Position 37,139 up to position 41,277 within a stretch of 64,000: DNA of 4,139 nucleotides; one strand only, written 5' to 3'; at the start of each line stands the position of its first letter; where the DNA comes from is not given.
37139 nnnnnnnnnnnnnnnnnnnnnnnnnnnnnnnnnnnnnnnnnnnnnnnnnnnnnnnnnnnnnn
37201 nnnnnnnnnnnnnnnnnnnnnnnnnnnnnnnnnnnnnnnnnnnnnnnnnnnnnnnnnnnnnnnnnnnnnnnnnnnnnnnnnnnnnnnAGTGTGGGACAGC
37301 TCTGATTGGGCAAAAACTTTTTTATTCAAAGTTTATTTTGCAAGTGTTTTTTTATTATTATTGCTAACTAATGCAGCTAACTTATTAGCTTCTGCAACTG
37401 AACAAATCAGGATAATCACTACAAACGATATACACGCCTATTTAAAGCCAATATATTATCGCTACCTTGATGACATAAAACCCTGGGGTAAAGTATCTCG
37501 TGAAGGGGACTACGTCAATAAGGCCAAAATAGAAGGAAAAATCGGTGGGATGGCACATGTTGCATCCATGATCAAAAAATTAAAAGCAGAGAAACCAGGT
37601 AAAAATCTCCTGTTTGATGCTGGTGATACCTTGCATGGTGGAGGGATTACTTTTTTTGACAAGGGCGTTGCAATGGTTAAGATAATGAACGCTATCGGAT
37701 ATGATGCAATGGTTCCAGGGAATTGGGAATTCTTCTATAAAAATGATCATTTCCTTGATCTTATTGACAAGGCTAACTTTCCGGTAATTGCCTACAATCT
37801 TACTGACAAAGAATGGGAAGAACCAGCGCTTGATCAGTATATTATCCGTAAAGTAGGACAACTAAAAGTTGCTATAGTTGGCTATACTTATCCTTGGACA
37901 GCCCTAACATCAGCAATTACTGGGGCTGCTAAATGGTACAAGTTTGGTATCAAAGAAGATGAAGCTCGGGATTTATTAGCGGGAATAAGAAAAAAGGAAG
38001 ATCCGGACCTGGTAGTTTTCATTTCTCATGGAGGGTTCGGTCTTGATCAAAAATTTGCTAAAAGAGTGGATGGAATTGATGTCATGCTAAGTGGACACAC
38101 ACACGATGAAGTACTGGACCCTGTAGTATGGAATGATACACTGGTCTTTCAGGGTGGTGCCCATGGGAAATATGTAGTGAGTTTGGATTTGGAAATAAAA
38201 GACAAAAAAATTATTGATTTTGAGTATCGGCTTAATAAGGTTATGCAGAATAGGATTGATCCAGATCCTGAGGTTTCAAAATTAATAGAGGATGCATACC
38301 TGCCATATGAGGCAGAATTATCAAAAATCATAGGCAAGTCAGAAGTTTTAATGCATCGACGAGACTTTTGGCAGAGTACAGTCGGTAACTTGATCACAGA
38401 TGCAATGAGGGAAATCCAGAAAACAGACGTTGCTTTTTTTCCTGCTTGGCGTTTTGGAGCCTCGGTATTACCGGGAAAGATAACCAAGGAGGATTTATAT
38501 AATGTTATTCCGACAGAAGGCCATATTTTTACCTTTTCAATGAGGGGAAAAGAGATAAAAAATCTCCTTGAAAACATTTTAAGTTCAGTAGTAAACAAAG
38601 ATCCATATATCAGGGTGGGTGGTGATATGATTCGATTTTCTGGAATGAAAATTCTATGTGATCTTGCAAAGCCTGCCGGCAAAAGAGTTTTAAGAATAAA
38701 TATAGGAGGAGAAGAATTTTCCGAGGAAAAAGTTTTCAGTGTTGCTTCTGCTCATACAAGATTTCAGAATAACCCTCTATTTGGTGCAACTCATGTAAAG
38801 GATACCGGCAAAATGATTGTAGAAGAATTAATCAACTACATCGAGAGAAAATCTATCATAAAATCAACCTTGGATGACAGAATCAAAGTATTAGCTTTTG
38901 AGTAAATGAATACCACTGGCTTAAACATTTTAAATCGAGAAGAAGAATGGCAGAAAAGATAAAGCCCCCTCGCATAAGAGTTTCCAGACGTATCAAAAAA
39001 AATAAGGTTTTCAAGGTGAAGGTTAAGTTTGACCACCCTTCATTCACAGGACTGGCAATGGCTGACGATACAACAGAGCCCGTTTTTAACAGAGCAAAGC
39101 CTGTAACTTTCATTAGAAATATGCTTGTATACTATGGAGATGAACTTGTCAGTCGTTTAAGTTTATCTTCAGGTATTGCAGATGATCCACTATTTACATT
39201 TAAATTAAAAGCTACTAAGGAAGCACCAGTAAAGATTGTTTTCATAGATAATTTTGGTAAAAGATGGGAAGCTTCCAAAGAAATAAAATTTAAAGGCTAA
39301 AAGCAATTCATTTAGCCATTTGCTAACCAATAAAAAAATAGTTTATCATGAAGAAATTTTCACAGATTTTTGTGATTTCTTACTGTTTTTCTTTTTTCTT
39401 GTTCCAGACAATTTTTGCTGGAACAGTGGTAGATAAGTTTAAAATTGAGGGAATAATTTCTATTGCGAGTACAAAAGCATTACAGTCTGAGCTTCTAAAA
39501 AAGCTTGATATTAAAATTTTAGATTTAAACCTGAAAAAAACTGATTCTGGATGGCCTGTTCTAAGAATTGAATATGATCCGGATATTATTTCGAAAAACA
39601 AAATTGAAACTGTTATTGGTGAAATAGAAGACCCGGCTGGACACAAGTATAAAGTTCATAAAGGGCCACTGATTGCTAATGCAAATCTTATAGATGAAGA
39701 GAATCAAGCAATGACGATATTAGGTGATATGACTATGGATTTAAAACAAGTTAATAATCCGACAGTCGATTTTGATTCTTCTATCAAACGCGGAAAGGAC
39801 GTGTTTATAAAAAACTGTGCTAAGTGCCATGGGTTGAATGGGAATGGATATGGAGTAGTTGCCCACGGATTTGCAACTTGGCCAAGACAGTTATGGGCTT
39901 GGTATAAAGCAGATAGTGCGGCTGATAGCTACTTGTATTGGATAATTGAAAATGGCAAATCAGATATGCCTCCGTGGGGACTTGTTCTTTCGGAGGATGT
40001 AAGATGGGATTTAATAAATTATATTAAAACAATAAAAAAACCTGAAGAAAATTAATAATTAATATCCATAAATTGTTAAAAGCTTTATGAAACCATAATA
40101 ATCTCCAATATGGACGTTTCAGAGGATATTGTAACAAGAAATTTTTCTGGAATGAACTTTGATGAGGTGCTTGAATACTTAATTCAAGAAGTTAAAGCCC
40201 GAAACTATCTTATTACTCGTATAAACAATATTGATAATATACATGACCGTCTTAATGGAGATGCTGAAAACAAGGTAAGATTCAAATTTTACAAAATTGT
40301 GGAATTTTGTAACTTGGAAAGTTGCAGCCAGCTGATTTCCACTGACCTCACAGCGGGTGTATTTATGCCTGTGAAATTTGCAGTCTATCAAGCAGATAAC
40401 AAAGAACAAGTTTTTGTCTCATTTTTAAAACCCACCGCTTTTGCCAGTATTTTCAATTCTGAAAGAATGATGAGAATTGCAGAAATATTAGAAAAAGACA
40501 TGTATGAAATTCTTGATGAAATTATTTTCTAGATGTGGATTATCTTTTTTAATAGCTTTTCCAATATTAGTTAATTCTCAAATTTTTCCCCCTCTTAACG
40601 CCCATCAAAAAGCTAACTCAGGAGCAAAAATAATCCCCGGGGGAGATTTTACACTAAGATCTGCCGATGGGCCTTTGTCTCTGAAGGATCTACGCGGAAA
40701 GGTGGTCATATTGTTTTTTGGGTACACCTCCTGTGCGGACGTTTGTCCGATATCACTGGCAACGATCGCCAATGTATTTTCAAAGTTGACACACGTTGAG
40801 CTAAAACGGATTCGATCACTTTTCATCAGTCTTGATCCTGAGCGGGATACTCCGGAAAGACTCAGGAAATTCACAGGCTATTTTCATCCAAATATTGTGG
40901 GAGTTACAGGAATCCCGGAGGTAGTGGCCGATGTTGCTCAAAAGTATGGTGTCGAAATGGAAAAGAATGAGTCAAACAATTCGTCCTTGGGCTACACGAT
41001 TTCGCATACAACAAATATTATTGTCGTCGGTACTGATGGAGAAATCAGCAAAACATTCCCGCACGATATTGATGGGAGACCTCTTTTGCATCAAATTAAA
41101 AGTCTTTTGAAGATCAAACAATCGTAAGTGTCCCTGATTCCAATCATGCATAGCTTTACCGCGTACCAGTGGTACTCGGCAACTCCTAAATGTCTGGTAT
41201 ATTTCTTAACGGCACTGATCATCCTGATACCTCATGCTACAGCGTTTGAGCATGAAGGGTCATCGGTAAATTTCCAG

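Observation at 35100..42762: Low-GC truncated sox module with unusual order soxY-soxB-soxZ followed by cytochrome c, DUF302, SCO1 and thioredoxin-like genes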

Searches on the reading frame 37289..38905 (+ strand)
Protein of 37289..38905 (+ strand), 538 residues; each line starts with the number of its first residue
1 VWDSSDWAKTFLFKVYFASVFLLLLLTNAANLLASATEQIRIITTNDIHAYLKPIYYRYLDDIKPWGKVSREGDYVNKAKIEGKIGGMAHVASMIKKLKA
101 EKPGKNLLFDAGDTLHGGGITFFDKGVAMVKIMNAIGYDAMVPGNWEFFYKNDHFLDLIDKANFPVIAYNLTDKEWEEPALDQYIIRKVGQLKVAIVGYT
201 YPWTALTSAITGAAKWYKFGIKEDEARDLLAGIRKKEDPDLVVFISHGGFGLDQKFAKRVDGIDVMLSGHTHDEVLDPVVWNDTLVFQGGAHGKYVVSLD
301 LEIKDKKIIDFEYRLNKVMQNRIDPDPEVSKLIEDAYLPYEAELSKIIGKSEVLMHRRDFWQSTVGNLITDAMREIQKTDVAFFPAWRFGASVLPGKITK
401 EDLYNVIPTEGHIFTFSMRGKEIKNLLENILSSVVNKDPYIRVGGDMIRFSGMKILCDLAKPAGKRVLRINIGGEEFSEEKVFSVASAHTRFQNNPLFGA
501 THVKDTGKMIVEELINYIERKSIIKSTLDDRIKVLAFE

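Call 4: search_protein_families(library=pfam, proteins=[window:37289-38905:+], max_evalue=0.01)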
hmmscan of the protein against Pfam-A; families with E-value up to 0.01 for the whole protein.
window:37289-38905:+ (538 aa): 2 families
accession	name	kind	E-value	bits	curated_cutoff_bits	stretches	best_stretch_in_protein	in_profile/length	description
PF02872.23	5_nucleotid_C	-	1.9e-24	87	23.6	1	348-493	2-148/158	5'-nucleotidase, C-terminal domain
PF00149.33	Metallophos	-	1.8e-08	35.5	21.5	1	40-273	1-190/191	Calcineurin-like phosphoesterase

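Call 5: search_protein_families(library=ncbifam, proteins=[window:37289-38905:+], max_evalue=0.01)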
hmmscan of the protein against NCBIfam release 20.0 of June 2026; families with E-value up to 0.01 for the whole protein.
window:37289-38905:+ (538 aa): 14 families
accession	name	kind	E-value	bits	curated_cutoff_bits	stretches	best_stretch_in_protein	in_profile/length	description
TIGR04486.1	thiosulf_SoxB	equivalog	1.1e-123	413.5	550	1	74-535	103-554/556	thiosulfohydrolase SoxB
NF006934.0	PRK09419.1-1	subfamily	8.3e-43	146.2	1646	2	259-523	832-1092/1174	multifunctional 2',3'-cyclic-nucleotide 2'-phosphodiesterase/3'-nucleotidase/5'-nucleotidase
NF007109.1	PRK09558.1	equivalog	1.8e-32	112.8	600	2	87-277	57-248/550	bifunctional UDP-sugar hydrolase/5'-nucleotidase UshA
NF006937.0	PRK09419.1-4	equivalog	3.9e-31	107.4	2554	2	172-476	779-1087/1411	multifunctional 2',3'-cyclic-nucleotide 2'-phosphodiesterase/3'-nucleotidase/5'-nucleotidase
NF041198.1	UshA_like_PCGU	equivalog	1e-25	90.4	275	1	84-322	45-288/519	UshA-like (seleno)protein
NF006935.0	PRK09419.1-2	equivalog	1.6e-25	89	2801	2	178-472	806-1104/1445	multifunctional 2',3'-cyclic-nucleotide 2'-phosphodiesterase/3'-nucleotidase/5'-nucleotidase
NF040549.1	Nt5e_LPXTG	exception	1.7e-25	89.4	1050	2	83-170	115-200/731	cell surface ecto-5'-nucleotidase Nt5e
TIGR01530.1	nadN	equivalog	1.4e-20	73.4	436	2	76-272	22-216/550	NAD nucleotidase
NF006936.0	PRK09419.1-3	equivalog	1e-17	63.1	2542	1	85-433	731-1102/1212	multifunctional 2',3'-cyclic-nucleotide 2'-phosphodiesterase/3'-nucleotidase/5'-nucleotidase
NF006938.0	PRK09420.1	equivalog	1e-14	53.9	486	1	23-274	8-262/648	bifunctional 2',3'-cyclic-nucleotide 2'-phosphodiesterase/3'-nucleotidase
TIGR01390.1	CycNucDiestase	equivalog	4.4e-12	45.3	883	1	78-275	22-241/626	2',3'-cyclic-nucleotide 2'-phosphodiesterase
NF008871.0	PRK11907.1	equivalog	1.1e-08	33.7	1266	1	82-188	139-253/814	bifunctional 2',3'-cyclic-nucleotide 2'-phosphodiesterase/3'-nucleotidase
NF006933.0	PRK09418.1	equivalog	6.7e-08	31.1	1419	1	35-174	35-167/780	bifunctional 2',3'-cyclic-nucleotide 2'-phosphodiesterase/3'-nucleotidase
NF049981.1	UshA_like_Sel_2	equivalog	0.0025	17.3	140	0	234-332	153-260/262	UshA-like (seleno)protein family 2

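Call 10: find_encoding_contigs(protein=window:37289-38905:+, flank=10000, max_places=6)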
Protein window:37289-38905:+ (538 aa): 23 contigs read that carry it; 6 places shown.
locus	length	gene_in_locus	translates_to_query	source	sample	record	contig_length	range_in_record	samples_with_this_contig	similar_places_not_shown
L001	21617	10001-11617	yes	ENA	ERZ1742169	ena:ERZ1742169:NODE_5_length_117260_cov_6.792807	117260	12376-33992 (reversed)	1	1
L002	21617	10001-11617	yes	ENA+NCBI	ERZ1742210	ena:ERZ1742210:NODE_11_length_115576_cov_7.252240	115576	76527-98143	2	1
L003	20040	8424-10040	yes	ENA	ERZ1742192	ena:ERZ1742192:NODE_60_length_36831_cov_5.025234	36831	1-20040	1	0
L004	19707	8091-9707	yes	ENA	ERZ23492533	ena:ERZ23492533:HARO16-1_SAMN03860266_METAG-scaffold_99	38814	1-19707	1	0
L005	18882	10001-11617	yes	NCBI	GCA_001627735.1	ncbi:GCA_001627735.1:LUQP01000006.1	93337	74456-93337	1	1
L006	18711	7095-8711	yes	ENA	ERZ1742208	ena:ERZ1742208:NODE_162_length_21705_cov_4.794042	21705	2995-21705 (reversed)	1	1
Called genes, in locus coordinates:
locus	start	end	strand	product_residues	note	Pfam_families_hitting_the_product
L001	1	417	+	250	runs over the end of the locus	-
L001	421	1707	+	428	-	PF13484:Fer4_16 (faint), PF13183:Fer4_8, PF13237:Fer4_10 (faint), PF13187:Fer4_9, PF13534:Fer4_17 (weak), PF02754:CCG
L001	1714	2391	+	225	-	PF00355:Rieske, PF13806:Rieske_2 (weak)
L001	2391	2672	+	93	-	-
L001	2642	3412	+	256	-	PF01012:ETF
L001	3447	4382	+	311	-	PF01012:ETF, PF00766:ETF_alpha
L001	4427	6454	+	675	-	PF12797:Fer4_2 (faint), PF12837:Fer4_6 (faint), PF13183:Fer4_8, PF13187:Fer4_9, PF13237:Fer4_10, PF13484:Fer4_16 (weak), PF02754:CCG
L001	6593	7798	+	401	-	PF04143:Sulf_transp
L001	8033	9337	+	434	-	PF25174:Beta-prop_THOC3 (faint), PF21783:YNCE (faint)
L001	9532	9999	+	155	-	PF01880:Desulfoferrodox, PF13501:SoxY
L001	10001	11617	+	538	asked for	PF00149:Metallophos, PF02872:5_nucleotid_C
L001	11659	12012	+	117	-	PF08770:SoxZ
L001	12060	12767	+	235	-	PF00034:Cytochrom_C, PF13442:Cytochrome_CBB3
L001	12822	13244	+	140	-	PF03625:DUF302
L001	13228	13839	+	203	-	PF00578:AhpC-TSA (faint), PF02630:SCO1-SenC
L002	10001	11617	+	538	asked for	PF00149:Metallophos, PF02872:5_nucleotid_C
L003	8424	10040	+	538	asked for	PF00149:Metallophos, PF02872:5_nucleotid_C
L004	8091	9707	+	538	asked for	PF00149:Metallophos, PF02872:5_nucleotid_C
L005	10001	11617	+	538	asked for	PF00149:Metallophos, PF02872:5_nucleotid_C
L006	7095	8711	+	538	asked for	PF00149:Metallophos, PF02872:5_nucleotid_C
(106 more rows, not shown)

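Call 12: search_solved_structures(query=window:37289-38905:+, max_evalue=0.001, show_alignments=1)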
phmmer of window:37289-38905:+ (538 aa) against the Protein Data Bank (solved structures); distinct sequences matched with E-value up to 0.001: 39.
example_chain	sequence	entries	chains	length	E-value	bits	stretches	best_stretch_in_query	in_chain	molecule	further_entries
2wdc_A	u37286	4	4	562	1.9e-60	208.3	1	73-493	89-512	SULFUR OXIDATION PROTEIN SOXB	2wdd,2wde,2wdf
4uwq_A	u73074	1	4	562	9.1e-59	202.8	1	73-493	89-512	SULFUR OXIDATION PROTEIN SOXB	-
3ivd_A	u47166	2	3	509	3.4e-28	101.9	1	39-488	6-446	Nucleotidase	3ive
2z1a_A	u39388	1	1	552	2.8e-26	95.5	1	84-535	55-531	5'-nucleotidase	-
5h7w_A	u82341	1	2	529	8.5e-24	87.4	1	80-272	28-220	venom 5'-nucleotidase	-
7d0v_A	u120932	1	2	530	8.5e-24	87.4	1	78-272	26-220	Snake venom 5'-nucleotidase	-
7jv8_A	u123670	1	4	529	1.8e-20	76.4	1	85-272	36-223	5'-nucleotidase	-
8znz_A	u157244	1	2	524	1.8e-20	76.4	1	84-272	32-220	5'-nucleotidase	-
7jv9_A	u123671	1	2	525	1.8e-20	76.3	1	85-272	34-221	5'-nucleotidase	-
9r0d_A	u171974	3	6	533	1.9e-20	76.3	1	85-272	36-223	5'-nucleotidase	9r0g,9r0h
9v6d_A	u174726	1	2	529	1.9e-20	76.3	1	84-272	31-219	5'-nucleotidase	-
4h1s_A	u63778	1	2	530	1.9e-20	76.3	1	84-272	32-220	5'-nucleotidase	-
6hxw_A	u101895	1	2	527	1.9e-20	76.3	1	84-272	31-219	5'-nucleotidase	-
9p1m_A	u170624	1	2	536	2e-20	76.2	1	84-272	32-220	5'-nucleotidase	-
7qgm_A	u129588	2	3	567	2.1e-20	76.1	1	84-272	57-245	5'-nucleotidase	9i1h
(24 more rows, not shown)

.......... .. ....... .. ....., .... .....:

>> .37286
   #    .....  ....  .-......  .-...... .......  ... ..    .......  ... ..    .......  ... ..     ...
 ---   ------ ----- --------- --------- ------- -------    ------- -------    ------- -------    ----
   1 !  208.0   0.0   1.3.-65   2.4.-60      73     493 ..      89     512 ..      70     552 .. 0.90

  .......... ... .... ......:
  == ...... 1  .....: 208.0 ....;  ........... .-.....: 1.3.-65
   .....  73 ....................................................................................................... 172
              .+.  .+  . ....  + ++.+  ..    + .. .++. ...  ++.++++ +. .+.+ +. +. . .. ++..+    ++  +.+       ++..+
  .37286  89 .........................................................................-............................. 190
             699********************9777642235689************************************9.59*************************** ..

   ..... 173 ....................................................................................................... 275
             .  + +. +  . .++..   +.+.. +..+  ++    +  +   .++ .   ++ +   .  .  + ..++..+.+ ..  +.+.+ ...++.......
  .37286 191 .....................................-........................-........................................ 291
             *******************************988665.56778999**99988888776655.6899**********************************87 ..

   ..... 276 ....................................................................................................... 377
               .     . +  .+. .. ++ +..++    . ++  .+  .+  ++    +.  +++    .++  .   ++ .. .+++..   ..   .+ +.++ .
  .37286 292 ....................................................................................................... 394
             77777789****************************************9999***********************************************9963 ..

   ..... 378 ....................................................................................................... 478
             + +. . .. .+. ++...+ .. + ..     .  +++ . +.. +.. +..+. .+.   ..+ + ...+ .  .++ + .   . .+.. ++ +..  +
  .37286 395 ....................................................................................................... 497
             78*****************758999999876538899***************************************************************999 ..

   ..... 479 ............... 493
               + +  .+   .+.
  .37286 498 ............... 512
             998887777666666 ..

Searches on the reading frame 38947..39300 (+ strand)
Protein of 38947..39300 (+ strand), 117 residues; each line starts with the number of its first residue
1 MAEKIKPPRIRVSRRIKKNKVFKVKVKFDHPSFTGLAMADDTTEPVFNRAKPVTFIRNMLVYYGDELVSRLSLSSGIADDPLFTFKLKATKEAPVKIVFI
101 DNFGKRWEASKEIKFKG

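Call 4: search_protein_families(library=pfam, proteins=[window:38947-39300:+], max_evalue=0.01)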
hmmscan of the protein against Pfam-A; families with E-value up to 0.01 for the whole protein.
window:38947-39300:+ (117 aa): 1 family
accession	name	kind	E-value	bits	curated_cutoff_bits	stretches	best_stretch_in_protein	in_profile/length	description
PF08770.17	SoxZ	-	1.6e-15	57.1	25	1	14-110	4-96/98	Sulphur oxidation protein SoxZ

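Call 5: search_protein_families(library=ncbifam, proteins=[window:38947-39300:+], max_evalue=0.01)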
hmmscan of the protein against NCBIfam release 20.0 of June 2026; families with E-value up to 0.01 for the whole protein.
window:38947-39300:+ (117 aa): 2 families
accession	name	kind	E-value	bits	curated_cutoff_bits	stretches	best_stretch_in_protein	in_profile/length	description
TIGR04490.1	SoxZ_true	equivalog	3.9e-14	52.4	76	1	14-113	3-98/98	thiosulfate oxidation carrier complex protein SoxZ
TIGR04557.1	fuse_rel_SoxYZ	equivalog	3.4e-13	49.4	140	1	10-108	134-226/226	quinoprotein dehydrogenase-associated SoxYZ-like carrier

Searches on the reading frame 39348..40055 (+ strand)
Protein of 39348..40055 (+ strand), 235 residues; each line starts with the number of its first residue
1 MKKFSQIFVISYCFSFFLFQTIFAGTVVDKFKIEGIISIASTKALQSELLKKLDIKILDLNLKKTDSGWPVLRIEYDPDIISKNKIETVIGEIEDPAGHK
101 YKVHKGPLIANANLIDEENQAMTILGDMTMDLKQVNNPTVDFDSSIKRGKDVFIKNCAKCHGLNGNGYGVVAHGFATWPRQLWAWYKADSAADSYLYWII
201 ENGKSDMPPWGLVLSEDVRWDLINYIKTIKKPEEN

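Call 4: search_protein_families(library=pfam, proteins=[window:39348-40055:+], max_evalue=0.01)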
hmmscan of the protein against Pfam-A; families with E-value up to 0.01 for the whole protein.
window:39348-40055:+ (235 aa): 2 families
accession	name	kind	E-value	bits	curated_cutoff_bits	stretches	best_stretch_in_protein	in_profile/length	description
PF13442.11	Cytochrome_CBB3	-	4.6e-14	52.9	27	1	146-226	3-68/68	Cytochrome C oxidase, cbb3-type, subunit III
PF00034.26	Cytochrom_C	-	1.8e-09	39.2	21.3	1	146-229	1-89/90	Cytochrome c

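Call 5: search_protein_families(library=ncbifam, proteins=[window:39348-40055:+], max_evalue=0.01)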
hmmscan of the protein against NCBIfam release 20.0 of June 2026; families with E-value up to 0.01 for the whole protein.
window:39348-40055:+ (235 aa): 8 families
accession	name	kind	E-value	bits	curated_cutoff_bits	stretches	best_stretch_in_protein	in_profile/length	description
NF011054.0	PRK14486.1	equivalog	2.4e-09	37.1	447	1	133-231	202-292/294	putative bifunctional cbb3-type cytochrome c oxidase subunit II/cytochrome c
TIGR04494.1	c550_PedF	equivalog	1.3e-08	34.8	122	1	126-230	31-131/133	cytochrome c-550 PedF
TIGR00782.1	ccoP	equivalog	2.4e-08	33.6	179.95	1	126-229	186-281/285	cytochrome-c oxidase, cbb3-type subunit III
NF050122.1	bc1_QcrC_actin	exception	1.2e-06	28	200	1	143-232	133-214/253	cytochrome bc1 complex diheme cytochrome c subunit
NF045930.1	Cytc6PetJCyano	equivalog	3.1e-06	27.1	135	1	143-226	25-102/110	cytochrome c6 PetJ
NF033864.1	cytochrome579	equivalog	4.6e-05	23.2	280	1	135-207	38-112/179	cytochrome 579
NF045774.1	cytochro_C551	exception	0.0012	18.8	118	0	142-167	35-60/110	cytochrome c551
TIGR03872.1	cytochrome_MoxG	equivalog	0.0013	18.9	147.8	1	136-231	34-123/133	cytochrome c(L), periplasmic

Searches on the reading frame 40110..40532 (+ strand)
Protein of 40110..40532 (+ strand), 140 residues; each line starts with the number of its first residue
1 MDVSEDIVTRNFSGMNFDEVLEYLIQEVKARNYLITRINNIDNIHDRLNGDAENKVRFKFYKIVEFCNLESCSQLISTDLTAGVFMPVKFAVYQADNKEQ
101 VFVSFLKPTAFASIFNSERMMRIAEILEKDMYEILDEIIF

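Call 4: search_protein_families(library=pfam, proteins=[window:40110-40532:+], max_evalue=0.01)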
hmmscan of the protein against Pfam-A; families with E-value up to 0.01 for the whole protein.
window:40110-40532:+ (140 aa): 1 family
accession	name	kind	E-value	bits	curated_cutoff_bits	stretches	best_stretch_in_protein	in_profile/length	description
PF03625.19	DUF302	-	5.1e-10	39.5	23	1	56-108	13-63/63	Domain of unknown function DUF302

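Call 5: search_protein_families(library=ncbifam, proteins=[window:40110-40532:+], max_evalue=0.01)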
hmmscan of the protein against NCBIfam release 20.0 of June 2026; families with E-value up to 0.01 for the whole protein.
window:40110-40532:+ (140 aa): 0 families

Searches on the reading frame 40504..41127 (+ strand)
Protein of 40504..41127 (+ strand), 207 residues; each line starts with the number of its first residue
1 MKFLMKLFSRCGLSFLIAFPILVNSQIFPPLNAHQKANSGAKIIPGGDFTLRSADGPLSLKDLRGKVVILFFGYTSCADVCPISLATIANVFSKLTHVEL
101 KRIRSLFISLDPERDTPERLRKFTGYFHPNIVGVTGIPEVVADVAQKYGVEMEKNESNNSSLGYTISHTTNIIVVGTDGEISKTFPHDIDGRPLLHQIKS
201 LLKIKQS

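Call 4: search_protein_families(library=pfam, proteins=[window:40504-41127:+], max_evalue=0.01)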
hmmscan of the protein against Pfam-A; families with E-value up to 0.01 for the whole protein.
window:40504-41127:+ (207 aa): 4 families
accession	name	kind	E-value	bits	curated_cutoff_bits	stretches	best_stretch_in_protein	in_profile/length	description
PF02630.20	SCO1-SenC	-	1e-37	129.6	22.8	1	46-180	1-133/134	SCO1/SenC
PF00578.27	AhpC-TSA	-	1.6e-05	25.3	26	1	48-181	7-121/124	AhpC/TSA family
PF08534.16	Redoxin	-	0.00076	19.7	26.6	1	48-189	8-136/148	Redoxin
PF13905.12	Thioredoxin_8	-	0.0012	19.6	27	0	65-127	1-57/94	Thioredoxin-like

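Call 5: search_protein_families(library=ncbifam, proteins=[window:40504-41127:+], max_evalue=0.01)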
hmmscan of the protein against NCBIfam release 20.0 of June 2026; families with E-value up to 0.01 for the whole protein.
window:40504-41127:+ (207 aa): 0 families
